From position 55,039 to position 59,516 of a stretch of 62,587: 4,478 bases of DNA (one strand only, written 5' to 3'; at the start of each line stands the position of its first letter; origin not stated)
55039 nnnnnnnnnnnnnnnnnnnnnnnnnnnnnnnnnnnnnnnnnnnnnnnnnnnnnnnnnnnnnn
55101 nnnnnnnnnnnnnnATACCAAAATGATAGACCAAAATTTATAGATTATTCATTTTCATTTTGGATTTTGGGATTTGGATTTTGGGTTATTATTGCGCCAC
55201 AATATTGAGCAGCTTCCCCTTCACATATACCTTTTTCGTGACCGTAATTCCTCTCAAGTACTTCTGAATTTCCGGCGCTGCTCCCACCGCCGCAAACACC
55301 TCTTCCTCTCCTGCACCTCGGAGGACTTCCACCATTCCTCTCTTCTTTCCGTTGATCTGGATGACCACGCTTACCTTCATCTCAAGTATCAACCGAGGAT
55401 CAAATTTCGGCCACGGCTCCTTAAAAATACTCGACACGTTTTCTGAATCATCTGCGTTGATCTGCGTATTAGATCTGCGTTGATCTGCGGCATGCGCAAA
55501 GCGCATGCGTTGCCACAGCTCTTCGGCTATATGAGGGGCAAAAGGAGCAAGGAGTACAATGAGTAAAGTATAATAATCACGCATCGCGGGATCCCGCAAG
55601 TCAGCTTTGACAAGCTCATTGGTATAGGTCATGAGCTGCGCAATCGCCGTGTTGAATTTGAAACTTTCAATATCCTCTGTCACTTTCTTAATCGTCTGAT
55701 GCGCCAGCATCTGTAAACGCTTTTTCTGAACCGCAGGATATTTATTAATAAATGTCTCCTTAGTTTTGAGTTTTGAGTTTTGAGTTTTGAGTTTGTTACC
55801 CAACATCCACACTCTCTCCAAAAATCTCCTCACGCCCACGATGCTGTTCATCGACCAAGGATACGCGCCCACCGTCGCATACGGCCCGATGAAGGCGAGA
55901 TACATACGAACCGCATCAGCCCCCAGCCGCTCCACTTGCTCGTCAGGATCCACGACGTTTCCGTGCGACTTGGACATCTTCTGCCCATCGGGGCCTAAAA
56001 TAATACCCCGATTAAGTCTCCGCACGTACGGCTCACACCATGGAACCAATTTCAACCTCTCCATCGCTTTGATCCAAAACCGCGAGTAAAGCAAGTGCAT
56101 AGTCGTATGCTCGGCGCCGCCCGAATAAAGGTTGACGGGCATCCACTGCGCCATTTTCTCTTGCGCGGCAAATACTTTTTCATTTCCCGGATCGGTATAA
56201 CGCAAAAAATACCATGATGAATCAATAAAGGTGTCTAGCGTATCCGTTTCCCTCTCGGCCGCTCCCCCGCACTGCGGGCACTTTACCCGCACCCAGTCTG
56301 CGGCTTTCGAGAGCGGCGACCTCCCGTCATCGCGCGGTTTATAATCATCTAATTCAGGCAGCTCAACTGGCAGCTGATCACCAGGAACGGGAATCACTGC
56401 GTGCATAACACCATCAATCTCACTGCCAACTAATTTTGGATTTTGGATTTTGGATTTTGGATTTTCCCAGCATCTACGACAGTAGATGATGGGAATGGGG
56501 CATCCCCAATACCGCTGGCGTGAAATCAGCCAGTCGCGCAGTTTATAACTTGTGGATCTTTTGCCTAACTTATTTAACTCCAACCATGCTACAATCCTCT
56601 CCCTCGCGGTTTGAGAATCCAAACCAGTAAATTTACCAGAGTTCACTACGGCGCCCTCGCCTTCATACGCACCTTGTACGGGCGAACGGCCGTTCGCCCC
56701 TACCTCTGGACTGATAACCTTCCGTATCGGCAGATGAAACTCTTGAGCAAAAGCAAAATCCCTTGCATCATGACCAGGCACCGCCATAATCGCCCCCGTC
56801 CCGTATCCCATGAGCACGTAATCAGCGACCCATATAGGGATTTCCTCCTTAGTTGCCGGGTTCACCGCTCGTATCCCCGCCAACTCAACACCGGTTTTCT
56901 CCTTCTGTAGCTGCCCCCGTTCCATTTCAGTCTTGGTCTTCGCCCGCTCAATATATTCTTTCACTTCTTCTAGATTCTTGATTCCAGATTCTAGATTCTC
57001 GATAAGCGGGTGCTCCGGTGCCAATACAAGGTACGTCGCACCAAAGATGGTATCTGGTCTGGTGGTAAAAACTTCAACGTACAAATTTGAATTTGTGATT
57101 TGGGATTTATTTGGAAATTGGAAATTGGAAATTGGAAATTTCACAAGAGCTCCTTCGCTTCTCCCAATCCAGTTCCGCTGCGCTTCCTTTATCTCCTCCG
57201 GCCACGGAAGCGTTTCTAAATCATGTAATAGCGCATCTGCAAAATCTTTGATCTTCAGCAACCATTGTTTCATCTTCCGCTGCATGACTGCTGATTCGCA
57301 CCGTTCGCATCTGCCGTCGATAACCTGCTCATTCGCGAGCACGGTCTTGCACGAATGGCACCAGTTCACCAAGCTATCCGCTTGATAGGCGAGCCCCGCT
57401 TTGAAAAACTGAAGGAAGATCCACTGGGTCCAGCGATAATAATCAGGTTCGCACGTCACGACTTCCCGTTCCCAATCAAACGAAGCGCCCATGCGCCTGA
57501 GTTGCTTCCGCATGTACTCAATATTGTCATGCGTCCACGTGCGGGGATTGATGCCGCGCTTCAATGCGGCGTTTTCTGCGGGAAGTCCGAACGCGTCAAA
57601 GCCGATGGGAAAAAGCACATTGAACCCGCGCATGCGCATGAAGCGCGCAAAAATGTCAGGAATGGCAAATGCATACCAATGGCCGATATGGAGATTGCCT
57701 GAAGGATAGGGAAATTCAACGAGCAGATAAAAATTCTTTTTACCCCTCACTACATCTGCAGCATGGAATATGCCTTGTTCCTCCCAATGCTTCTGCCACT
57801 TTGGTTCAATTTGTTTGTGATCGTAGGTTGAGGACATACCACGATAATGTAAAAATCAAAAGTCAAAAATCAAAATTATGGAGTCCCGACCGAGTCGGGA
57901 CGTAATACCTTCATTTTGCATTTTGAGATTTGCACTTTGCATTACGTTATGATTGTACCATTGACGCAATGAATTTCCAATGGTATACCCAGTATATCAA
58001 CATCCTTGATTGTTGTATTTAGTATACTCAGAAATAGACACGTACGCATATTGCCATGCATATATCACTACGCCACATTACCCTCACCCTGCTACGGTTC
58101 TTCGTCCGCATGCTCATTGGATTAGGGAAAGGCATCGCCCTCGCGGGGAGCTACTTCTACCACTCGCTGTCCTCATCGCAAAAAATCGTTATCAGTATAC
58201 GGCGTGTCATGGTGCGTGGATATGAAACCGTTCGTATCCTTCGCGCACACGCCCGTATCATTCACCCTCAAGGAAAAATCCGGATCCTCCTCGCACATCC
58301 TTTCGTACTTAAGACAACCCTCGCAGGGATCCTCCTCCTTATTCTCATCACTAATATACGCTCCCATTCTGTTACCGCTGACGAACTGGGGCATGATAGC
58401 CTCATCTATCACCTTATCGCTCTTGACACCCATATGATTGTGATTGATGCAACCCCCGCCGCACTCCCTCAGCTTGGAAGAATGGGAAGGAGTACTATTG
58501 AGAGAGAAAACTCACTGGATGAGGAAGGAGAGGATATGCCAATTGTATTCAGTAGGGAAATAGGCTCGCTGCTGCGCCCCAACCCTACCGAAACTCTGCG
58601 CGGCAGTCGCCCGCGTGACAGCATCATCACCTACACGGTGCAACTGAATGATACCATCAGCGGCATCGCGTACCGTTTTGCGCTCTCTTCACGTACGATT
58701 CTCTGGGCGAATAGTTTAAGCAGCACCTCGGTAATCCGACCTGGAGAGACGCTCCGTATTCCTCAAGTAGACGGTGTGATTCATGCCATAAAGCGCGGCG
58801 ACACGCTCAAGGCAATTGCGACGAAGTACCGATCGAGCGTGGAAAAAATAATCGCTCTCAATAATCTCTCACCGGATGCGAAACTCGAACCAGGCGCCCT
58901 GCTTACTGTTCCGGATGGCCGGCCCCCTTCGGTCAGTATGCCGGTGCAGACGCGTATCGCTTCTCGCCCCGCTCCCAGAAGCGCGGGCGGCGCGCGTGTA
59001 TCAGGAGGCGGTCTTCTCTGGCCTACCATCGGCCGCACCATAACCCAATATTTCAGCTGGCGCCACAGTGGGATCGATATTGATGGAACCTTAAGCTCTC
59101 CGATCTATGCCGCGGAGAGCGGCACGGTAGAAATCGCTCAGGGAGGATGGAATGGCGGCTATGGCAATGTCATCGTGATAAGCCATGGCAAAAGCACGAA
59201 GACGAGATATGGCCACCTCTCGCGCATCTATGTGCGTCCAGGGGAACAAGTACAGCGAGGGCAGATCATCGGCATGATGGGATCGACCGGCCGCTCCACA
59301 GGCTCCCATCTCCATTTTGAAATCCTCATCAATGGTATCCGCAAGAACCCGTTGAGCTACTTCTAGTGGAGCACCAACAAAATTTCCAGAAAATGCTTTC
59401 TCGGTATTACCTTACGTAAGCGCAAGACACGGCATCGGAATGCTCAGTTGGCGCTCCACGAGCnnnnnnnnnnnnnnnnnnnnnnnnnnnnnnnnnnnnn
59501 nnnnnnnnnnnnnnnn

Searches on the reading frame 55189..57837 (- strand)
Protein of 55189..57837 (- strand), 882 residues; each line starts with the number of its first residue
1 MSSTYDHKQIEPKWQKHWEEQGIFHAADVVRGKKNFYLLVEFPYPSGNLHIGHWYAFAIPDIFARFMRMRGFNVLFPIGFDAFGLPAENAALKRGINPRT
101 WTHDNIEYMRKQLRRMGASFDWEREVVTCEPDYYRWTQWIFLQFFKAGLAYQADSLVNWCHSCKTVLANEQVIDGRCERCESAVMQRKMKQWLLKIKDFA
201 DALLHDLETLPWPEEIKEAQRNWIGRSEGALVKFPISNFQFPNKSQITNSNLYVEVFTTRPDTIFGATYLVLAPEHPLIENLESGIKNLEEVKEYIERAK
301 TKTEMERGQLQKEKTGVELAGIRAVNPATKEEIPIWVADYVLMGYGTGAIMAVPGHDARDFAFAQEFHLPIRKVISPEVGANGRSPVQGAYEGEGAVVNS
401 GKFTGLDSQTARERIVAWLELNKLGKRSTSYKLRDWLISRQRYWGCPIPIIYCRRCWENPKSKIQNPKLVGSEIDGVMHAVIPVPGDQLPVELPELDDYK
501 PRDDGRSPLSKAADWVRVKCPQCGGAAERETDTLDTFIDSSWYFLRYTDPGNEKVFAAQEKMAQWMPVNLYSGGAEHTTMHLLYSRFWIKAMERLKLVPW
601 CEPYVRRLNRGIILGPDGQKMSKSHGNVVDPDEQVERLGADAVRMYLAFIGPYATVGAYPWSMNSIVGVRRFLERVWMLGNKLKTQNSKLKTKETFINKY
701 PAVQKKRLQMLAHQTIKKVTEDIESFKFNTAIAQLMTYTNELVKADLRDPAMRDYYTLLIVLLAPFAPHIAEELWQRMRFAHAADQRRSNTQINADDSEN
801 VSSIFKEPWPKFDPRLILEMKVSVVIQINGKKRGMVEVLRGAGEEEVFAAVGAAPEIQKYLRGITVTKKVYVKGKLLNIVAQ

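Call 22: search_protein_families(library=pfam, proteins=[window:55189-57837:-], max_evalue=0.01)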
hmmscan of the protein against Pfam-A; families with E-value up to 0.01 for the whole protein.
window:55189-57837:- (882 aa): 5 families
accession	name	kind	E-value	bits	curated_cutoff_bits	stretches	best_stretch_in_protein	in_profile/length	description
PF13603.12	tRNA-synt_1_2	-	1e-63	214.7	25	1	221-420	1-185/185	Leucyl-tRNA synthetase, editing domain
PF00133.28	tRNA-synt_1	-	4.1e-54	184.4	22.7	3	13-224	1-225/414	tRNA synthetases class I (I, L, M and V)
PF09334.17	tRNA-synt_1g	-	2.1e-31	109.5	20.1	2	41-183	6-145/391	tRNA synthetases class I (M)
PF08264.19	Anticodon_1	-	2e-21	76.8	25.1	1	712-840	8-140/148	Anticodon-binding domain of tRNA ligase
PF01406.26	tRNA-synt_1e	-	0.0025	17.6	27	0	617-648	250-281/301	tRNA synthetases class I (C) catalytic domain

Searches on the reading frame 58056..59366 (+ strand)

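Call 91: search_protein_families(library=pfam, proteins=[window:58056-59366:+], max_evalue=0.001)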
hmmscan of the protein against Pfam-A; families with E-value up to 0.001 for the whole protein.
window:58056-59366:+ (436 aa): 4 families
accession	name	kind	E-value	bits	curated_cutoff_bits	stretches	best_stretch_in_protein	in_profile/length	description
PF01551.29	Peptidase_M23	-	1.1e-31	109.3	28.7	1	337-432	3-96/96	Peptidase family M23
PF01476.26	LysM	-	5.5e-24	84.3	20.9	2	245-286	3-43/43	LysM domain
PF23473.1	LysM3_LYK4_5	-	1.4e-12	48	29.3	1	191-236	3-47/48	LYK4/5 LysM3 domain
PF23446.1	LysM1_NFP_LYK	-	4.7e-08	34.2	36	0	189-236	4-54/60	NFP/LYK LysM1 domain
